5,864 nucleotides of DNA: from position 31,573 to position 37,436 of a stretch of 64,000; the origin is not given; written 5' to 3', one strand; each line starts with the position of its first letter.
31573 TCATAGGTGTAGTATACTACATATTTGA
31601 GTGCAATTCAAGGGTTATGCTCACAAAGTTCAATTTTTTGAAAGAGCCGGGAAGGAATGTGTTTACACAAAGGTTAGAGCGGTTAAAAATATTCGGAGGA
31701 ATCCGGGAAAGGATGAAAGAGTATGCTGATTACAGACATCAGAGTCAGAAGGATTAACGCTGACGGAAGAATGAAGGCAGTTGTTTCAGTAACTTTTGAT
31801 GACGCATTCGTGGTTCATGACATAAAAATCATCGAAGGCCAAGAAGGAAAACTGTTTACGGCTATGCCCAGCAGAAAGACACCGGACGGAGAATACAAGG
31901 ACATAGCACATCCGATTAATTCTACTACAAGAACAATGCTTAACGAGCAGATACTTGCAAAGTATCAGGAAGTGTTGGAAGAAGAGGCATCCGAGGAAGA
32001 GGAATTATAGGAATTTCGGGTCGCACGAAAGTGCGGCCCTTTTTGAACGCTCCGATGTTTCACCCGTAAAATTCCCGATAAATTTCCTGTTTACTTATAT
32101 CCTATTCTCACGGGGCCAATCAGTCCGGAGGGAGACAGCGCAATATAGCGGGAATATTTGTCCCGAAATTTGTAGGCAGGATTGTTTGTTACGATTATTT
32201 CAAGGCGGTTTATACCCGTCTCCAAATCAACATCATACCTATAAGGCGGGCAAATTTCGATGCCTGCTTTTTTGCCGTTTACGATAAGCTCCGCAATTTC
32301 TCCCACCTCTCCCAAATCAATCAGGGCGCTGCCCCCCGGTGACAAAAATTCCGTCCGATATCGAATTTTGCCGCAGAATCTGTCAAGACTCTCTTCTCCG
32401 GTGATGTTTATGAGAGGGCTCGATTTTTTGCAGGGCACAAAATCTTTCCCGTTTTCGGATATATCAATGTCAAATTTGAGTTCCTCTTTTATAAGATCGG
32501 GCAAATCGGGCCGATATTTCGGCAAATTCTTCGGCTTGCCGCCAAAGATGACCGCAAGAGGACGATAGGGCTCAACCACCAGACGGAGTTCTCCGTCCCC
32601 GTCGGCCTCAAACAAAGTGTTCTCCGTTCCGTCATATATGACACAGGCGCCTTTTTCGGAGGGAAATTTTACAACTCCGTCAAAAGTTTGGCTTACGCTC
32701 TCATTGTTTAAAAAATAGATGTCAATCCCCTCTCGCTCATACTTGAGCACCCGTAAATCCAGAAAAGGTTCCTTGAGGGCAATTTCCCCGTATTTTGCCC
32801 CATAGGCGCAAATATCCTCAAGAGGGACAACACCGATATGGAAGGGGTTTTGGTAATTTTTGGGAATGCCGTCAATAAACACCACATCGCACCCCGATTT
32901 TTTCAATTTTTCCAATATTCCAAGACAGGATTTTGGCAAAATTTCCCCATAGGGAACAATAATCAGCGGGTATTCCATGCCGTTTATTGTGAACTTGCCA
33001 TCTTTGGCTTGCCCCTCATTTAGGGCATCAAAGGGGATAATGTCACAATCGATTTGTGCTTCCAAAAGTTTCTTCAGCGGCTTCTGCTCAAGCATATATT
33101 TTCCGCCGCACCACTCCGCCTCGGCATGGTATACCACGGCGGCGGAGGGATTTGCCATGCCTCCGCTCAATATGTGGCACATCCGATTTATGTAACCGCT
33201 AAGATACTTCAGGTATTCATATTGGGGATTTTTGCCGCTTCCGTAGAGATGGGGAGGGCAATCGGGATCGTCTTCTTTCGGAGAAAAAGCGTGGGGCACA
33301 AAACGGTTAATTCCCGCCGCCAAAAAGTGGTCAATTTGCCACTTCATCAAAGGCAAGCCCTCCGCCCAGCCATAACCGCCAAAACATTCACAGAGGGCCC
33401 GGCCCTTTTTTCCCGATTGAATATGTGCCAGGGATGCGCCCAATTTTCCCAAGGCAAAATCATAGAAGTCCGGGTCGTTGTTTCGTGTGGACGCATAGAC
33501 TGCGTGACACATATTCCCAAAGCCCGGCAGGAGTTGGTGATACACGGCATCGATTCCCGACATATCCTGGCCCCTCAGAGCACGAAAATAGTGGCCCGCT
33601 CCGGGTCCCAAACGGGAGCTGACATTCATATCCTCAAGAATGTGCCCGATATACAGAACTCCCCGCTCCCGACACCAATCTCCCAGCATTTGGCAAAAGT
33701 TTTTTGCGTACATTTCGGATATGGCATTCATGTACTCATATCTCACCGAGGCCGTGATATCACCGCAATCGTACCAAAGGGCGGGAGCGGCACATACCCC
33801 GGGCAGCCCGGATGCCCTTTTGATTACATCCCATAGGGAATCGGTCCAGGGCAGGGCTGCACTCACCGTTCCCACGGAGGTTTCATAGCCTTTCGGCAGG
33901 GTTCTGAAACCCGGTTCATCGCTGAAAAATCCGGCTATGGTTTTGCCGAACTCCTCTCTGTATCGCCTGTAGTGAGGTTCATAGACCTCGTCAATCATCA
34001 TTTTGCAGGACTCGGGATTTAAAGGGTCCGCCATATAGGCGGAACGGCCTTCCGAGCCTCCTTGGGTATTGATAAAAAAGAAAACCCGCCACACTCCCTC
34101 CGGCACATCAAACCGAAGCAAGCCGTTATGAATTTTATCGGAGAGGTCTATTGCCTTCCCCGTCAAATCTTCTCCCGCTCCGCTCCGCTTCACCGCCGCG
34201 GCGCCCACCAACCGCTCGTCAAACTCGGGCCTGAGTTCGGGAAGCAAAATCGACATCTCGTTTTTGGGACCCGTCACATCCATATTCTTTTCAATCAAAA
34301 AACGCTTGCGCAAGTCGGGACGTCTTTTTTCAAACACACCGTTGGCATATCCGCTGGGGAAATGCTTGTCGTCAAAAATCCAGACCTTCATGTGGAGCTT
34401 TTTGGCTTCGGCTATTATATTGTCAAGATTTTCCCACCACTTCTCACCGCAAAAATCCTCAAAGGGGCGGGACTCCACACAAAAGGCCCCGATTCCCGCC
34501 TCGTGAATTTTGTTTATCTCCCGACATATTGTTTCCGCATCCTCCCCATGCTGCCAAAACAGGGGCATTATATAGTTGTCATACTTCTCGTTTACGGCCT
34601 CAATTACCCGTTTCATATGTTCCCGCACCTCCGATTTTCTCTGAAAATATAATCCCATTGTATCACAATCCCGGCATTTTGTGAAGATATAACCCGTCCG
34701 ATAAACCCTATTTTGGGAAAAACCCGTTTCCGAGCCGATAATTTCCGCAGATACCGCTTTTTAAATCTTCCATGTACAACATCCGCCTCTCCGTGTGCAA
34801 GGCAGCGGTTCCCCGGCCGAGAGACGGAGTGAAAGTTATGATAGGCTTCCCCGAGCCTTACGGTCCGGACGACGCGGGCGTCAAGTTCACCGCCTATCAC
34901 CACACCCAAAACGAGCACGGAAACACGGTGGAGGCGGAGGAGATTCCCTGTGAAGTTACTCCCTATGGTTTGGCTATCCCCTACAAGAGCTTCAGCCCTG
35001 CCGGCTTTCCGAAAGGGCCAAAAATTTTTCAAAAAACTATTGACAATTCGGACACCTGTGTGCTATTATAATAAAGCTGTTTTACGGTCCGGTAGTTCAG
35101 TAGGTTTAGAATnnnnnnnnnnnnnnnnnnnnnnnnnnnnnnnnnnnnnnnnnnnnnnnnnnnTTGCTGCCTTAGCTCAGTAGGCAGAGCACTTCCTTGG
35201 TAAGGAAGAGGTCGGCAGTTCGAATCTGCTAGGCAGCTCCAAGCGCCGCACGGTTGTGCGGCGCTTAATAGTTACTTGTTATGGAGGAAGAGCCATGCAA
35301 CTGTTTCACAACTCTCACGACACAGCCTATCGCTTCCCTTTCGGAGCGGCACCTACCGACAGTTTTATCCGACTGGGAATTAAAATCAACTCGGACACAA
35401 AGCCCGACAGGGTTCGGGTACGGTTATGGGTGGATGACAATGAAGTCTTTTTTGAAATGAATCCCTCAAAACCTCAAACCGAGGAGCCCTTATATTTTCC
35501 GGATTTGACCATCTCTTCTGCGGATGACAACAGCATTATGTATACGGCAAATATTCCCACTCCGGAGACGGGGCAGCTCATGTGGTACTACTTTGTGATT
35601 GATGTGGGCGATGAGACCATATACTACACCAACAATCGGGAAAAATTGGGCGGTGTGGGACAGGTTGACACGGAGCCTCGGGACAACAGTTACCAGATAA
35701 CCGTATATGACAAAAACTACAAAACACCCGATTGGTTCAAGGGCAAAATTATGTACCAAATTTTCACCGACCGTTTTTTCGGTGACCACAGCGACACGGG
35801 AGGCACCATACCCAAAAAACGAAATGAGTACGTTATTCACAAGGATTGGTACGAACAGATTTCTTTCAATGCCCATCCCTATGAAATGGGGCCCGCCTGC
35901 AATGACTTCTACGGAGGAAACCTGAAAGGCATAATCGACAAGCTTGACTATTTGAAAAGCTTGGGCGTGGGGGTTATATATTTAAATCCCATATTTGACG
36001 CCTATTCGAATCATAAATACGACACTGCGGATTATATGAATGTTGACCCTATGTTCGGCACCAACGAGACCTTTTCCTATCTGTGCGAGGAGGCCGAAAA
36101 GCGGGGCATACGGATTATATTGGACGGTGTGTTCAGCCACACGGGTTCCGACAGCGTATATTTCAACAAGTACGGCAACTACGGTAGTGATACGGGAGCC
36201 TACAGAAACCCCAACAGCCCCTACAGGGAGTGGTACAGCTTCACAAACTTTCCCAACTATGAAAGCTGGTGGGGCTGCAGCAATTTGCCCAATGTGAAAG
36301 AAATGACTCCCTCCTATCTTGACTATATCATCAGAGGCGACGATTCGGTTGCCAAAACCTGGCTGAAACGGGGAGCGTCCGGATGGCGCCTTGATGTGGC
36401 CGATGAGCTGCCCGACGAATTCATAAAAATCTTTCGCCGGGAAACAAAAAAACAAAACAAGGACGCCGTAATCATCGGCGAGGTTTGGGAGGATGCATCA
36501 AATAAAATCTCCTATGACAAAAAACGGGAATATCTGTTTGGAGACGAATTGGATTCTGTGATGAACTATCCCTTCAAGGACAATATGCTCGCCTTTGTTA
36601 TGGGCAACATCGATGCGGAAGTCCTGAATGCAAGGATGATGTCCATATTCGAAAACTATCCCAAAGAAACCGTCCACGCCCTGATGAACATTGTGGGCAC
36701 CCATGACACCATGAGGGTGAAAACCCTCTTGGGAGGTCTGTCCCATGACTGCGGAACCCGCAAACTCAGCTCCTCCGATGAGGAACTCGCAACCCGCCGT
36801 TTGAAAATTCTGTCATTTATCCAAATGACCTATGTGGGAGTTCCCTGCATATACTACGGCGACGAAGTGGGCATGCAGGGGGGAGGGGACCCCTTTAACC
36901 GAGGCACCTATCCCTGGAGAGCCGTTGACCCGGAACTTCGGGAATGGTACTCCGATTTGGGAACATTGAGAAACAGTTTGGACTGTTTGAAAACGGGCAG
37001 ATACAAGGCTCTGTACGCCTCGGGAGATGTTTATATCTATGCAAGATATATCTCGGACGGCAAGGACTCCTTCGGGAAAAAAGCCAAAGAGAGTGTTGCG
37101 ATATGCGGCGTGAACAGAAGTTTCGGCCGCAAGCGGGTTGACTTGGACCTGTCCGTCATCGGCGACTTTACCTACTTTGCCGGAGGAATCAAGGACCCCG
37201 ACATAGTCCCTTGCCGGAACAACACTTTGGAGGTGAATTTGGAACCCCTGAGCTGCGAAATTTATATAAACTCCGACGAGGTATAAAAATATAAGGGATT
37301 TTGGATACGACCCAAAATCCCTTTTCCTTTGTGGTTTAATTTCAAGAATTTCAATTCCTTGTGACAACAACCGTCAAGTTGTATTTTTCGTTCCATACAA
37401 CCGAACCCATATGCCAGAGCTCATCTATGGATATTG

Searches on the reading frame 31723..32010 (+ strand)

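Call 58: search_protein_families(library=pfam, proteins=[window:31723-32010:+])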
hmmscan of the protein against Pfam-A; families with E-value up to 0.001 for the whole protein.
window:31723-32010:+ (95 aa): 1 family
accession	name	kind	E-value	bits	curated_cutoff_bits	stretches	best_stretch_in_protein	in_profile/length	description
PF04026.17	SpoVG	-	2.6e-36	124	29.6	1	1-83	1-82/82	SpoVG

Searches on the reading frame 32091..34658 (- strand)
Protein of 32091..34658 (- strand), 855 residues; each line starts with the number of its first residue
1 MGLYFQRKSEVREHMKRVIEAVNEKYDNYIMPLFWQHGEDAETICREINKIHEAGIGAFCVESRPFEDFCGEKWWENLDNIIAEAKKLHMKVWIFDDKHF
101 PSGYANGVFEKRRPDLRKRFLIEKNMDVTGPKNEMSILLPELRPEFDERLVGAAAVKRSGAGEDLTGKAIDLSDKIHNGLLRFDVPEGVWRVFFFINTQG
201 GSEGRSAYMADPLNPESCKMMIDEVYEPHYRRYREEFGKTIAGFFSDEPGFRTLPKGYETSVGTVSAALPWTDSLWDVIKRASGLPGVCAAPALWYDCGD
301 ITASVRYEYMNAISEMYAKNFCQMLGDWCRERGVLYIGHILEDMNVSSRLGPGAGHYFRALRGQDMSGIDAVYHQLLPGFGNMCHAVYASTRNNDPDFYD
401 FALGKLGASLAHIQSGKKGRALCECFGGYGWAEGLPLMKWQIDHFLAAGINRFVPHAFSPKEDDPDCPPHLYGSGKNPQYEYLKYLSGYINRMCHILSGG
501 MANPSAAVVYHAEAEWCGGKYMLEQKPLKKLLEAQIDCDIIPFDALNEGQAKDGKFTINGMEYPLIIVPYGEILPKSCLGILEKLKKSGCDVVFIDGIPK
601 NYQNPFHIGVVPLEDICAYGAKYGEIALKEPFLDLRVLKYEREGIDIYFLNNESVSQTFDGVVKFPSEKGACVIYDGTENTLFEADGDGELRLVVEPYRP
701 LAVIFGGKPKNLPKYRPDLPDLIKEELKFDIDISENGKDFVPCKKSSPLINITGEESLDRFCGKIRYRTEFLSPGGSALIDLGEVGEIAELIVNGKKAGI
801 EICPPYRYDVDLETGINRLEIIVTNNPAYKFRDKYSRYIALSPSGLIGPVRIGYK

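Call 58: search_protein_families(library=pfam, proteins=[window:32091-34658:-])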
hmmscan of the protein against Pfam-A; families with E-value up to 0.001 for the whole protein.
window:32091-34658:- (855 aa): 1 family
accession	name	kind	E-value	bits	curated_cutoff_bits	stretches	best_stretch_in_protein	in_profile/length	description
PF17132.9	Glyco_hydro_106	-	2.8e-10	39.8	29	1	168-593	219-623/743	alpha-L-rhamnosidase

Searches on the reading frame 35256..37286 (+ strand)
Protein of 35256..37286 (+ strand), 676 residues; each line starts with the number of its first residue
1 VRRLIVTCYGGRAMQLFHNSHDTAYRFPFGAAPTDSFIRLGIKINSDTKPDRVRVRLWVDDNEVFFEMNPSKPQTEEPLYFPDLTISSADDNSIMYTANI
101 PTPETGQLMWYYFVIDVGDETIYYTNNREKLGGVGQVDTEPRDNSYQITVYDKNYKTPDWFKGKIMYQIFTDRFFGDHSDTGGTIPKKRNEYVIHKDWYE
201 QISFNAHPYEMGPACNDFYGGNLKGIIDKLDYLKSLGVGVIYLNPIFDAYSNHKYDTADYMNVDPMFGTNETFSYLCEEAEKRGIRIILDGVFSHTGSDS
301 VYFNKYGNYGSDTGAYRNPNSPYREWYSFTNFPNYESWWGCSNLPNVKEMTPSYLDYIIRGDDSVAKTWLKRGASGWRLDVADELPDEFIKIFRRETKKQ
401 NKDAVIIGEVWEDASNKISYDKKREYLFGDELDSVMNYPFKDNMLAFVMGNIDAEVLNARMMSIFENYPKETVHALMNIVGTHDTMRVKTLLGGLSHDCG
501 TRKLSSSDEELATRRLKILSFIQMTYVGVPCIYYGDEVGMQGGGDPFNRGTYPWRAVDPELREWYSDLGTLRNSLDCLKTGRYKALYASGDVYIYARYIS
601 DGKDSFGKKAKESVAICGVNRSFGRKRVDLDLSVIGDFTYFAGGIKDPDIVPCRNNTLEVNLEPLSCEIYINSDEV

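Call 58: search_protein_families(library=pfam, proteins=[window:35256-37286:+])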
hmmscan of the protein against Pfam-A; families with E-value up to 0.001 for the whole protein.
window:35256-37286:+ (676 aa): 1 family
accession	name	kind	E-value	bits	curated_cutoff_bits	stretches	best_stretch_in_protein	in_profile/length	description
PF00128.31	Alpha-amylase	-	4.7e-55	188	22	1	168-542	1-358/446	Alpha amylase, catalytic domain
